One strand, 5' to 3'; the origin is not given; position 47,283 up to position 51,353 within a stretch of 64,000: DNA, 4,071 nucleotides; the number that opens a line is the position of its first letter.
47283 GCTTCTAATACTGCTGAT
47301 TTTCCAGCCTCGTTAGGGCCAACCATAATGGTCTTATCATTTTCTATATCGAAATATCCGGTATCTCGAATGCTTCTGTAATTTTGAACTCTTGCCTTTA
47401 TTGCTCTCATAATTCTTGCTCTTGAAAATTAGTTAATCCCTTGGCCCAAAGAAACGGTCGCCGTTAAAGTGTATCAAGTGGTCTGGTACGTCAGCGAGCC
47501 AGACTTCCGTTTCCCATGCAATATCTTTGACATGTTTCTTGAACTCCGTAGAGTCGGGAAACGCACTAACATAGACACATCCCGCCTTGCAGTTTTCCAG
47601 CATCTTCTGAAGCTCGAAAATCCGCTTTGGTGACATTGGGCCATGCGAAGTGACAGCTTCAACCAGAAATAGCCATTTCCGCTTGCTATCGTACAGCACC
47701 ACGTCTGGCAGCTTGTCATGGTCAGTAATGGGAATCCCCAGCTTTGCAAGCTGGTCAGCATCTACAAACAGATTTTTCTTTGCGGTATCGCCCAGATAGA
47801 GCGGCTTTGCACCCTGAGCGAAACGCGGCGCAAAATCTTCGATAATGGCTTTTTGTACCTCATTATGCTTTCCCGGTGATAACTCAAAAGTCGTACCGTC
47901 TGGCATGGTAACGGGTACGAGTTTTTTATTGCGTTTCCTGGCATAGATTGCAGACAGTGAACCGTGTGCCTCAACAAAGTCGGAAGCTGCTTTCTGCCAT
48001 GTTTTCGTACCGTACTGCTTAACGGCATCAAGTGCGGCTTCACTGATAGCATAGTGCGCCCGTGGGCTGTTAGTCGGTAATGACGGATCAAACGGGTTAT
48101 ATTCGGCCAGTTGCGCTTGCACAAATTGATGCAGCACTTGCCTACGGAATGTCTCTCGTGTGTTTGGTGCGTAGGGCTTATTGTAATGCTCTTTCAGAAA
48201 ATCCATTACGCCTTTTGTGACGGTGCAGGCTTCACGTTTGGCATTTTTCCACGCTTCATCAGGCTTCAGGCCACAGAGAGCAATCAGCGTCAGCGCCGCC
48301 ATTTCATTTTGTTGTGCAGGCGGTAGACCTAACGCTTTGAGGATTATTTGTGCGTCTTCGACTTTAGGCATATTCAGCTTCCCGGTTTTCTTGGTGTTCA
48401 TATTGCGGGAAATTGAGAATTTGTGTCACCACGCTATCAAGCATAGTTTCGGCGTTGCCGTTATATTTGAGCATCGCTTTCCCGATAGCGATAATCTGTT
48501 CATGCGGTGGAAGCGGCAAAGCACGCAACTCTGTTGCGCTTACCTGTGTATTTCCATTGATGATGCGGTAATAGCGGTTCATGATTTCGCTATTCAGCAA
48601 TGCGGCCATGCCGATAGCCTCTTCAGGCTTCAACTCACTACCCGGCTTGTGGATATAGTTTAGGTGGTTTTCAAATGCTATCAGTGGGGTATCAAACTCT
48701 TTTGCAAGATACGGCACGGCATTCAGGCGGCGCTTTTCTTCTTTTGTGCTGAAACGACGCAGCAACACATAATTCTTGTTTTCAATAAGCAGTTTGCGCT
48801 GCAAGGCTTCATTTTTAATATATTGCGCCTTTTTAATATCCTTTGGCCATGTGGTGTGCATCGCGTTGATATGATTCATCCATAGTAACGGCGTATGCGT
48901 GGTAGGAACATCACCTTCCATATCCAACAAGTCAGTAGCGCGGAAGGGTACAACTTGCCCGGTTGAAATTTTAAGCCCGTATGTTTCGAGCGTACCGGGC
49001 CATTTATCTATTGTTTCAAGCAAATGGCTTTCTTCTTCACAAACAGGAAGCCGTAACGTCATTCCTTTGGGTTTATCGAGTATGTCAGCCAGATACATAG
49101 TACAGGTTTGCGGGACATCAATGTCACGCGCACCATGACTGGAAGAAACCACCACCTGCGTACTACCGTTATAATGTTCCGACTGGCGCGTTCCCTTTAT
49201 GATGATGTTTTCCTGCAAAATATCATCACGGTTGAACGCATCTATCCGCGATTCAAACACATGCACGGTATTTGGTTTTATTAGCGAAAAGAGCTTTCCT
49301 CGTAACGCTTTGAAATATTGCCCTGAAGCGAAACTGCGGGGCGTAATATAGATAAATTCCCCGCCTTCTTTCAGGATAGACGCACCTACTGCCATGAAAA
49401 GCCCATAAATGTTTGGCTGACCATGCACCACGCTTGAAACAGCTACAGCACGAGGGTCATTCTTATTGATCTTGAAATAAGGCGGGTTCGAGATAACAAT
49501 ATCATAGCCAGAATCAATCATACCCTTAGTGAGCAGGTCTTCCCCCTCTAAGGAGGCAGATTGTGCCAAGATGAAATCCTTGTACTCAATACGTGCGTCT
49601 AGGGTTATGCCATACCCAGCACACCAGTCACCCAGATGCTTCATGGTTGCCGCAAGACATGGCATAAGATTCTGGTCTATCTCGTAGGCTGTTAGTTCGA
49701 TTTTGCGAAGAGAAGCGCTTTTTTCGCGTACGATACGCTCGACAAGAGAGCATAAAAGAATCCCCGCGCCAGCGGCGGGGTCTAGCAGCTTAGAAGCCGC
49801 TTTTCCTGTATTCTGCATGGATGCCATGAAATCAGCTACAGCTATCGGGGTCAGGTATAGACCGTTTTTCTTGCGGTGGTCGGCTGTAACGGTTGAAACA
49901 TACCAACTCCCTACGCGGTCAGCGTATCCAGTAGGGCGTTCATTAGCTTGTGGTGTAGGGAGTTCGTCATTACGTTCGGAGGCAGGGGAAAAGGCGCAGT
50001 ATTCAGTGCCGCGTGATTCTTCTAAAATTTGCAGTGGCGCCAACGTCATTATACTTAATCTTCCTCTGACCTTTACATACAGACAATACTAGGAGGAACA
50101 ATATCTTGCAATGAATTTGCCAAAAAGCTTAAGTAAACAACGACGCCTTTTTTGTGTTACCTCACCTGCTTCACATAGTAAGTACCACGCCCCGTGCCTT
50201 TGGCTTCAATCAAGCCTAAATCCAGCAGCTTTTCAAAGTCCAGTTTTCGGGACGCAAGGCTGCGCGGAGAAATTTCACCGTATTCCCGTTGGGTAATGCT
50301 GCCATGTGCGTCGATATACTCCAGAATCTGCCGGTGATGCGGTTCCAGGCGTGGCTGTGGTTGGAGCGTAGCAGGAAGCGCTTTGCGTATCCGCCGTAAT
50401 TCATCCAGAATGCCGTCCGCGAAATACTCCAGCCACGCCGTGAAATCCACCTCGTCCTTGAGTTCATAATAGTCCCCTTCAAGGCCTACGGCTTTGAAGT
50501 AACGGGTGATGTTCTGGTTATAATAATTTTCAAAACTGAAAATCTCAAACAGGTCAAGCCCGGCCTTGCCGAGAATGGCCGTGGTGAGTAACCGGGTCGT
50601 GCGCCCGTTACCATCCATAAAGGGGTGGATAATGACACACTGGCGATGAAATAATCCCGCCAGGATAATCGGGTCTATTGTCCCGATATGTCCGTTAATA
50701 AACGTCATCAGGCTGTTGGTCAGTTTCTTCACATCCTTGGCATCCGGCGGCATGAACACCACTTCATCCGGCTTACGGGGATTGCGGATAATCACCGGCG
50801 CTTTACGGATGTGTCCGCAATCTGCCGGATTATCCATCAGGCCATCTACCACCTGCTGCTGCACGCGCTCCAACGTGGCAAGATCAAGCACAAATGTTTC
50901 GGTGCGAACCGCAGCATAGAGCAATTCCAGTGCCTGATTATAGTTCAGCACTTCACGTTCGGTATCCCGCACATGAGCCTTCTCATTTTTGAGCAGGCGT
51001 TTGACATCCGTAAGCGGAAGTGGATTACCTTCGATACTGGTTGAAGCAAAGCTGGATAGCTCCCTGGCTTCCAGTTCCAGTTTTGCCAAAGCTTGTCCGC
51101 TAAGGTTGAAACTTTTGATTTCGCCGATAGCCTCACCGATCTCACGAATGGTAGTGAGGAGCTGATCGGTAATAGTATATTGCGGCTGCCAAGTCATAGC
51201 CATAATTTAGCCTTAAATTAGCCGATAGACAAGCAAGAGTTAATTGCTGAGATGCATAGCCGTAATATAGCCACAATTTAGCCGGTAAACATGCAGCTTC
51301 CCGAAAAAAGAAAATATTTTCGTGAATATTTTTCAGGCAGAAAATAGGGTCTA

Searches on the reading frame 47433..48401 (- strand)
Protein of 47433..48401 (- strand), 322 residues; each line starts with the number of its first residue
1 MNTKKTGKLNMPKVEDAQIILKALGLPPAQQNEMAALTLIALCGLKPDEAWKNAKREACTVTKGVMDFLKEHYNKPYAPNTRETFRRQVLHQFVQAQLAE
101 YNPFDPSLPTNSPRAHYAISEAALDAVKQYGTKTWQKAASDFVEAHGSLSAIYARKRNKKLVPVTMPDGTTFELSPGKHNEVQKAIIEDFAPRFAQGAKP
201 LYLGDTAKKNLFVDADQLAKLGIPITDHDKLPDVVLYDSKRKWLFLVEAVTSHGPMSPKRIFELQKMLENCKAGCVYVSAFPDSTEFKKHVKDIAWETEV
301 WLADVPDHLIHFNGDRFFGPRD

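Call 4: search_protein_families(library=pfam, proteins=[window:47433-48401:-], max_evalue=0.01)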
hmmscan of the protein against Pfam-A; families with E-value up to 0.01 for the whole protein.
window:47433-48401:- (322 aa): 2 families
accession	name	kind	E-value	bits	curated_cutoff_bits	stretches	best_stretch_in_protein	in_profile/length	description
PF06616.17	BsuBI_PstI_RE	-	8.8e-64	214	27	1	162-314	1-153/154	BsuBI/PstI restriction endonuclease domain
PF17728.7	BsuBI_PstI_RE_N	-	7e-45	152.7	27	1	11-149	1-138/140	BsuBI/PstI restriction endonuclease HTH domain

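Call 5: search_protein_families(library=padloc, proteins=[window:47433-48401:-], max_evalue=0.01)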
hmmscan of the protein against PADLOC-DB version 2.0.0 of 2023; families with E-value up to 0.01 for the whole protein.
window:47433-48401:- (322 aa): 4 families
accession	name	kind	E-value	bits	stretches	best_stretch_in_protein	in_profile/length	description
PDLC03420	REase_II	-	1.9e-112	373.5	1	13-320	8-314/317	Type II restriction enzyme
PDLC03359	MTase_II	-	3.5e-105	351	1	10-321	529-839/840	Type II methyltransferase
PDLC03412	REase_II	-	9.9e-46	154.5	1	16-317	16-321/324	Type II restriction enzyme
PDLC03589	REase_II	-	3.4e-17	60.5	1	74-312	93-347/364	Type II restriction enzyme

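Call 28: find_related_loci(query=window:47433-48401:-, collection=metagenome_contigs, flank=8000)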
Query window:47433-48401:- (322 aa) in metagenome_contigs; peptide patterns used: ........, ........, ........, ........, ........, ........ (x = any residue, [..] = any of these).
103 stretches matched a pattern; 23 encode a relative of the query (tblastn E <= 1e-3); 23 distinct loci.
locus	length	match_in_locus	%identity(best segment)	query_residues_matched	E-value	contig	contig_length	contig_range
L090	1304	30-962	72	11-321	2e-177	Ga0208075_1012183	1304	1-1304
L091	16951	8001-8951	70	5-321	3e-155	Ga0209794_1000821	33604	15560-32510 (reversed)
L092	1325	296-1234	69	9-321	2e-168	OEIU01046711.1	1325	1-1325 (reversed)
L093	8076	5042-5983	66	8-321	4e-150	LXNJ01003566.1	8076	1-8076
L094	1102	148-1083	68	11-321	4e-165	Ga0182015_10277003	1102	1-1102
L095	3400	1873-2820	66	7-322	5e-155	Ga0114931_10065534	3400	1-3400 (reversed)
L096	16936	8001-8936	63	11-322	6e-146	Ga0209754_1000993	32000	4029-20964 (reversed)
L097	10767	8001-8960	63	4-322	1e-145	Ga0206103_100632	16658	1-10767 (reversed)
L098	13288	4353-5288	63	11-322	6e-146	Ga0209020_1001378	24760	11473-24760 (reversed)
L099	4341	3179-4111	66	11-321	3e-148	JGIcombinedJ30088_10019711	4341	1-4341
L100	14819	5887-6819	62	11-321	2e-141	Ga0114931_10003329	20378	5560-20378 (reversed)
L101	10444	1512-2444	62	11-321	2e-141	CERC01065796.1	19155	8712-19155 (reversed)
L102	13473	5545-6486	62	8-321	3e-138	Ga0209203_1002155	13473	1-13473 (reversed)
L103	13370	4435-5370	64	11-321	2e-137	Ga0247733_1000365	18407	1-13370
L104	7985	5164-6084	53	13-320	8e-114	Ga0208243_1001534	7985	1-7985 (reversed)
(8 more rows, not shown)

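Call 31: search_protein_families(library=ncbifam, proteins=[window:47433-48371:-], max_evalue=0.001)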
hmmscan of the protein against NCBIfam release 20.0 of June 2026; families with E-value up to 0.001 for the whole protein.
window:47433-48371:- (312 aa): 0 families

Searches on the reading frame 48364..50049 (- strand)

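Call 4: search_protein_families(library=pfam, proteins=[window:48364-50049:-], max_evalue=0.01)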
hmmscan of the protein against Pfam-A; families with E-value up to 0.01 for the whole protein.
window:48364-50049:- (561 aa): 2 families
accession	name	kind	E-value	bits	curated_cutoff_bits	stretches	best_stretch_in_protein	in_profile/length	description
PF07669.17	Eco57I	-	2.9e-14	54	25.3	1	175-265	67-165/171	Eco57I restriction-modification methylase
PF02384.22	N6_Mtase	-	5.7e-07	29.6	20.4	1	51-194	14-138/311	N-6 DNA Methylase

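Call 5: search_protein_families(library=padloc, proteins=[window:48364-50049:-], max_evalue=0.01)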
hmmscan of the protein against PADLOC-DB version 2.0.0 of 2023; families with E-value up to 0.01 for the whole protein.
window:48364-50049:- (561 aa): 42 families (the best 25 are shown)
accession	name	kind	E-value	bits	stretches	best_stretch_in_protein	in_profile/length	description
PDLC03227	MTase_II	-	4.4e-102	340.5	1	49-545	14-488/494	Type II methyltransferase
PDLC03359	MTase_II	-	3.1e-80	268.4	1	58-538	31-509/840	Type II methyltransferase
PDLC03338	MTase_II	-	3e-58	196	1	45-536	112-590/604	Type II methyltransferase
PDLC03237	MTase_II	-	9.1e-19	64.9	1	209-530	280-589/1036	Type II methyltransferase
PDLC03248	MTase_II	-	4.2e-14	50.2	1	60-265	7-176/521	Type II methyltransferase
PDLC04134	mad2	-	3.8e-13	47.1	1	56-254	264-414/492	mads_2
PDLC03219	MTase_II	-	3e-11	40.4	1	52-254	40-229/504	Type II methyltransferase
PDLC03267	MTase_II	-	1.2e-10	39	1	58-299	9-225/539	Type II methyltransferase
PDLC03331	MTase_II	-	2.4e-10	37.7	2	181-266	116-205/541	Type II methyltransferase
PDLC03335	MTase_II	-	3.3e-10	37.3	1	50-252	67-271/607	Type II methyltransferase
PDLC03021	MTase_I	-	1.1e-09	35.7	1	60-258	161-350/491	Type I methyltransferase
PDLC03226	MTase_II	-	5.6e-08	29.8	1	56-255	10-205/579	Type II methyltransferase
PDLC03612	REase_MTase_IIG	-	1.3e-07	28.2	1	180-267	805-902/1247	Type IIG restriction enzyme-methyltransferase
PDLC03258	MTase_II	-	2.9e-07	28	1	169-255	91-174/366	Type II methyltransferase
PDLC02521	PglX|PglXI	-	1.2e-06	24.7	1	177-295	477-597/1174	PglX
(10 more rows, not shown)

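Call 31: search_protein_families(library=ncbifam, proteins=[window:48364-50049:-], max_evalue=0.001)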
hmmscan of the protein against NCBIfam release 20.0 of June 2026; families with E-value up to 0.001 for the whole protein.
window:48364-50049:- (561 aa): 4 families
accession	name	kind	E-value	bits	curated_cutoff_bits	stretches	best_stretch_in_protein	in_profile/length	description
TIGR02987.1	met_A_Alw26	exception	3.5e-22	78.8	353.5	2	60-195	1-126/523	Alw26I/Eco31I/Esp3I family type II restriction adenine-specific DNA-methyltransferase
NF033452.1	BREX_1_MTaseX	exception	1.1e-05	23.5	500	1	177-258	503-586/1210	BREX-1 system adenine-specific DNA-methyltransferase PglX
NF033455.1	BREX_6_MTaseX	exception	2.6e-05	21.9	900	1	179-267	552-640/1319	BREX-6 system adenine-specific DNA-methyltransferase PglX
NF047738.1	antiphage_MADS2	equivalog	0.00054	18.4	720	1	46-112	294-359/654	methylation-associated defense system DNA methyltransferase MAD2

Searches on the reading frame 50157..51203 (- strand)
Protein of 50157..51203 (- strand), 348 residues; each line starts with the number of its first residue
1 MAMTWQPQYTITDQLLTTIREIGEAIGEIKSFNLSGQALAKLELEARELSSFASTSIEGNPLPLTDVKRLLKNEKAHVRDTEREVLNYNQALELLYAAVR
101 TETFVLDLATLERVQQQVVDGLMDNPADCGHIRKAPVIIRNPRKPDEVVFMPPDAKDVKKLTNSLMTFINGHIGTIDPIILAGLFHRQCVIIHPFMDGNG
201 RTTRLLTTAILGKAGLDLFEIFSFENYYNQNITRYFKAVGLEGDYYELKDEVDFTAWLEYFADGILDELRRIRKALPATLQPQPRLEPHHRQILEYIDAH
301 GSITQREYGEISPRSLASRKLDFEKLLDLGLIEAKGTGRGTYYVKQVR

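Call 4: search_protein_families(library=pfam, proteins=[window:50157-51203:-], max_evalue=0.01)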
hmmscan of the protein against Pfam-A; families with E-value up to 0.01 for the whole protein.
window:50157-51203:- (348 aa): 2 families
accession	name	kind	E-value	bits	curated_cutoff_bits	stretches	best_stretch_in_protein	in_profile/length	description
PF02661.23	Fic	-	5.5e-15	56.4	24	1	106-211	2-93/93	Fic/DOC family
PF13784.11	Fic_N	-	0.0025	18.2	26.7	1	53-93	38-78/82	Fic/DOC family N-terminal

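Call 5: search_protein_families(library=padloc, proteins=[window:50157-51203:-], max_evalue=0.01)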
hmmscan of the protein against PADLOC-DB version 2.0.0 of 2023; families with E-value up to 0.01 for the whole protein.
window:50157-51203:- (348 aa): 10 families
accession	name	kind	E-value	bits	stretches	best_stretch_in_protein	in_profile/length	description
PDLC03963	SoFic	-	3.4e-40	136.5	1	10-345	19-351/361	-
PDLC04966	PDC-S24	-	5.5e-16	56.5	1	103-215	229-340/497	-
PDLC04839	PDC-S04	-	1e-11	42.9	1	185-250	133-196/205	-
PDLC04840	PDC-S04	-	4.1e-09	34.5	1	52-206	17-169/227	-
PDLC04836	PDC-S04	-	1.4e-06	25.7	1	51-207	30-183/244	-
PDLC04838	PDC-S04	-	3.7e-06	24.9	1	188-218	139-169/209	-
PDLC04837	PDC-S04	-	4.2e-06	24.2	1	52-209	31-181/234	-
PDLC04842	PDC-S04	-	0.0008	17.2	1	191-213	110-132/202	-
PDLC01866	CARF3--CARF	-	0.0055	14.7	0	274-340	124-191/207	-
PDLC04841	PDC-S04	-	0.0059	14.3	0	191-211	208-228/292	-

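Call 31: search_protein_families(library=ncbifam, proteins=[window:50157-51203:-], max_evalue=0.001)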
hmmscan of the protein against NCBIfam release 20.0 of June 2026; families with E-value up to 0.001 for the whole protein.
window:50157-51203:- (348 aa): 2 families
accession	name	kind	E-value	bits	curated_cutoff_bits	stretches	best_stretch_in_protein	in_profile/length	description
NF046030.1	ProtAdlyltaseSoFic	equivalog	9.4e-15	54.4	550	1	71-267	80-261/361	protein adenylyltransferase Fic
TIGR02613.1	mob_myst_B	hypoth_equivalog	4.9e-07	29.8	124.4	1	177-222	107-152/186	mobile mystery protein B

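Call 35: search_solved_structures(query=window:50157-51203:-, max_evalue=0.001)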
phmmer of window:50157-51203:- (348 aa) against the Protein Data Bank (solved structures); distinct sequences matched with E-value up to 0.001: 28.
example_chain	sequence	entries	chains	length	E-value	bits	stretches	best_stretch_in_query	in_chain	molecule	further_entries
4rgl_A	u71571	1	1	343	3.3e-14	55.9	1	4-240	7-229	Filamentation induced by cAMP protein Fic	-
6i7j_A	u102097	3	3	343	3.6e-14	55.8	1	29-220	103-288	Adenosine monophosphate-protein transferase FICD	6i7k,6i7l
6i7g_A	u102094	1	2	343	6.1e-14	55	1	29-220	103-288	Adenosine monophosphate-protein transferase FICD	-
4u04_A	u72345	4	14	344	6.1e-14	55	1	29-220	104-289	Adenosine monophosphate-protein transferase FICD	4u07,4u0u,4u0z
6i7h_A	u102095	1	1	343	6.4e-14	55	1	29-220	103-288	Adenosine monophosphate-protein transferase FICD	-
6i7i_A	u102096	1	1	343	7.2e-14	54.8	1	29-220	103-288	Adenosine monophosphate-protein transferase FICD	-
6zmd_B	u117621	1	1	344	3.5e-13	52.5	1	29-219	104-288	Protein adenylyltransferase FICD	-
9yz5_A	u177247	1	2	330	5.2e-13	52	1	29-219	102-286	Protein adenylyltransferase FICD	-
4u0s_A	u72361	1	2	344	5.7e-13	51.8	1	29-220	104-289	Adenosine monophosphate-protein transferase FICD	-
8uqu_A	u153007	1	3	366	7.4e-13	51.5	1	17-346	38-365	Fido domain-containing protein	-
7b7z_A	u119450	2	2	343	9e-13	51.2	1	29-220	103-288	Protein adenylyltransferase FICD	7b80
5jj6_A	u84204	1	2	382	3e-11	46.2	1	36-216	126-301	Adenosine monophosphate-protein transferase FICD homolog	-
5jj7_A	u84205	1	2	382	2.8e-10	43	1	36-216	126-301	Adenosine monophosphate-protein transferase FICD homolog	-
3zec_A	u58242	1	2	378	2.9e-08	36.4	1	131-213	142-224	ADENOSINE MONOPHOSPHATE-PROTEIN TRANSFERASE SOFIC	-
3eqx_A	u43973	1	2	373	3.8e-08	36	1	132-213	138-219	FIC DOMAIN CONTAINING TRANSCRIPTIONAL REGULATOR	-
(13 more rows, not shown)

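Call 53: find_homologous_proteins(query=window:50157-51203:-, max_evalue=1e-10)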
Query window:50157-51203:- (348 aa): 3842 proteins with E <= 1e-10 among 8000 candidates; the best 120 are listed.
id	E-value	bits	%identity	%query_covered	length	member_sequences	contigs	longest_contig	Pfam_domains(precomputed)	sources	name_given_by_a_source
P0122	4.2e-230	780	100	100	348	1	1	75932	PF02661.24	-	-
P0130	1.4e-195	667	83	99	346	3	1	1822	PF02661.24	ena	-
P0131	6.7e-194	661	82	99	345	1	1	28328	PF02661.24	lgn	-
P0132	3.0e-193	659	82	100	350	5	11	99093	PF02661.24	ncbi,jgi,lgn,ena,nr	ncbi:MAG: Fic family protein [Nitrospinae bacterium]|jgi:Fic family protein|nr:Fic family protein [N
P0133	1.5e-190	650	81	99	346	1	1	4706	PF02661.24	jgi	-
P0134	4.9e-189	645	81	99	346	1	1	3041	PF02661.24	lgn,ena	-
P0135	2.7e-187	640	81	99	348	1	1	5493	PF02661.24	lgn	-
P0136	3.8e-186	636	81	99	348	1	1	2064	PF02661.24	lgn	-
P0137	6.1e-186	635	80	99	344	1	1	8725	PF02661.24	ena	-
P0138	7.0e-186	635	82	98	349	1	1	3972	PF02661.24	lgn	-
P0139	8.0e-185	632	79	100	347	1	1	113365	PF02661.24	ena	-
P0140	7.5e-184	628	78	100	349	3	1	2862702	PF02661.24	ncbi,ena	-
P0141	1.2e-183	628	79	99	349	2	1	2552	PF02661.24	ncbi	-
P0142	4.0e-183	626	78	99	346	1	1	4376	PF02661.24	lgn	-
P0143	4.8e-183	626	78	100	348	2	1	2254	PF02661.24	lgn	-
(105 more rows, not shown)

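Call 54: find_encoding_contigs(protein=P0132, flank=4000, max_places=5)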
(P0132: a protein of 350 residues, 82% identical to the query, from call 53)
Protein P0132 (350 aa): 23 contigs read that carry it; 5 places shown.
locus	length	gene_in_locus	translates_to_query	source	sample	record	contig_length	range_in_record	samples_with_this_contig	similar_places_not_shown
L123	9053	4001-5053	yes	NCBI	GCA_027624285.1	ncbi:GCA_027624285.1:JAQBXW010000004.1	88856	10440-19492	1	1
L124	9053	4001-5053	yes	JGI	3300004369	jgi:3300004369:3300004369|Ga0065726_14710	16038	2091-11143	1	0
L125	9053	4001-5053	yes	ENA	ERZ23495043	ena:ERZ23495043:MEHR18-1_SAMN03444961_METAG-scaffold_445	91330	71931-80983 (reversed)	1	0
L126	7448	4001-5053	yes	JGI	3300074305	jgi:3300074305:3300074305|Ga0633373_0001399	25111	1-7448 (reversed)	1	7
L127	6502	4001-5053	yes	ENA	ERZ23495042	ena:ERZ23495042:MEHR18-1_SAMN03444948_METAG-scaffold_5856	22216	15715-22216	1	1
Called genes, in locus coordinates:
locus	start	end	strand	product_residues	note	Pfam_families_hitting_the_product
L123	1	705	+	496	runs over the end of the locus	PF00916:Sulfate_transp, PF16983:MFS_MOT1 (weak), PF01740:STAS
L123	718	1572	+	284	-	PF00582:Usp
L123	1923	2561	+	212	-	PF14401:RLAN (weak)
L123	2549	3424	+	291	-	PF02655:ATP-grasp_3, PF08443:RimK, PF07478:Dala_Dala_lig_C (weak)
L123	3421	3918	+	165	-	PF13527:Acetyltransf_9 (weak), PF00583:Acetyltransf_1, PF13673:Acetyltransf_10, PF13420:Acetyltransf_4 (weak), PF21926:FeeM (faint), PF13508:Acetyltransf_7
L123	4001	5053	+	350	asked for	PF02661:Fic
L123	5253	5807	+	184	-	PF00882:Zn_dep_PLPC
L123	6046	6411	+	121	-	-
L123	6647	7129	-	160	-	-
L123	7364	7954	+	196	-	PF03602:Cons_hypoth95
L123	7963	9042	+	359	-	PF02540:NAD_synthase (faint), PF02568:ThiI (faint), PF03054:tRNA_Me_trans, PF06508:QueC (faint), PF20259:tRNA_Me_trans_M, PF20258:tRNA_Me_trans_C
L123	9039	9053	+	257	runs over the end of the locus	PF00459:Inositol_P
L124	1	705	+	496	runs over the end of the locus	PF00916:Sulfate_transp, PF16983:MFS_MOT1 (weak), PF01740:STAS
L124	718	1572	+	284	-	PF00582:Usp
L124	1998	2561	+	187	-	PF14401:RLAN (weak)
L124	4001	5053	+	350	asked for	PF02661:Fic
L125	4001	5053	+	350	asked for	PF02661:Fic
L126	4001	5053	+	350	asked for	PF02661:Fic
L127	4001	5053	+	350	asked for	PF02661:Fic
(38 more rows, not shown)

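Call 55: find_encoding_contigs(protein=P0131, flank=4000, max_places=2)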
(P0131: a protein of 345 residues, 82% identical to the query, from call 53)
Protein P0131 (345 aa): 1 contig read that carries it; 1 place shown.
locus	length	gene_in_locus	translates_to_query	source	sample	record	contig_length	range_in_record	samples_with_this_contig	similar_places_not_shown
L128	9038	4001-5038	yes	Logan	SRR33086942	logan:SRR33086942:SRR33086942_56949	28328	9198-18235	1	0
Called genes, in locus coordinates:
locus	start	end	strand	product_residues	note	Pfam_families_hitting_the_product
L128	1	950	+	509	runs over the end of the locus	PF10412:TrwB_AAD_bind, PF02534:T4SS-DNA_transf, PF12696:TraG-D_C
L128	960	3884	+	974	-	PF08751:TrwC, PF02562:PhoH (faint), PF13245:AAA_19, PF13604:AAA_30, PF01443:Viral_helicase1 (faint), PF13538:UvrD_C_2 (weak)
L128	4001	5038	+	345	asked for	PF02661:Fic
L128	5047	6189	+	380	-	PF13289:SIR2_2 (faint)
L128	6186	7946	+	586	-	PF01935:DUF87, PF10412:TrwB_AAD_bind (faint)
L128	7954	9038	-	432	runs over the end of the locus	PF22515:DUF6996, PF22518:DUF6997, PF23871:DUF7226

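Call 72: search_protein_families(library=phrogs, proteins=[window:50157-51203:-], max_evalue=0.001)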
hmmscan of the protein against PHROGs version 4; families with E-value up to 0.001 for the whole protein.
window:50157-51203:- (348 aa): 5 families
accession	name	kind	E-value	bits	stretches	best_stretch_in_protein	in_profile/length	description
phrog_5978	-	unknown function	8.8e-44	151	1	13-343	19-353/364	-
phrog_11900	-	unknown function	5.5e-17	63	1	51-230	18-195/230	-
phrog_13548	-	unknown function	6.8e-10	39.5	1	148-253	159-263/379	-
phrog_23170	-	unknown function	1.2e-08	35.8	1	101-239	37-169/191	-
phrog_12747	-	unknown function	3.1e-05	24.6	1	188-236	133-183/211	-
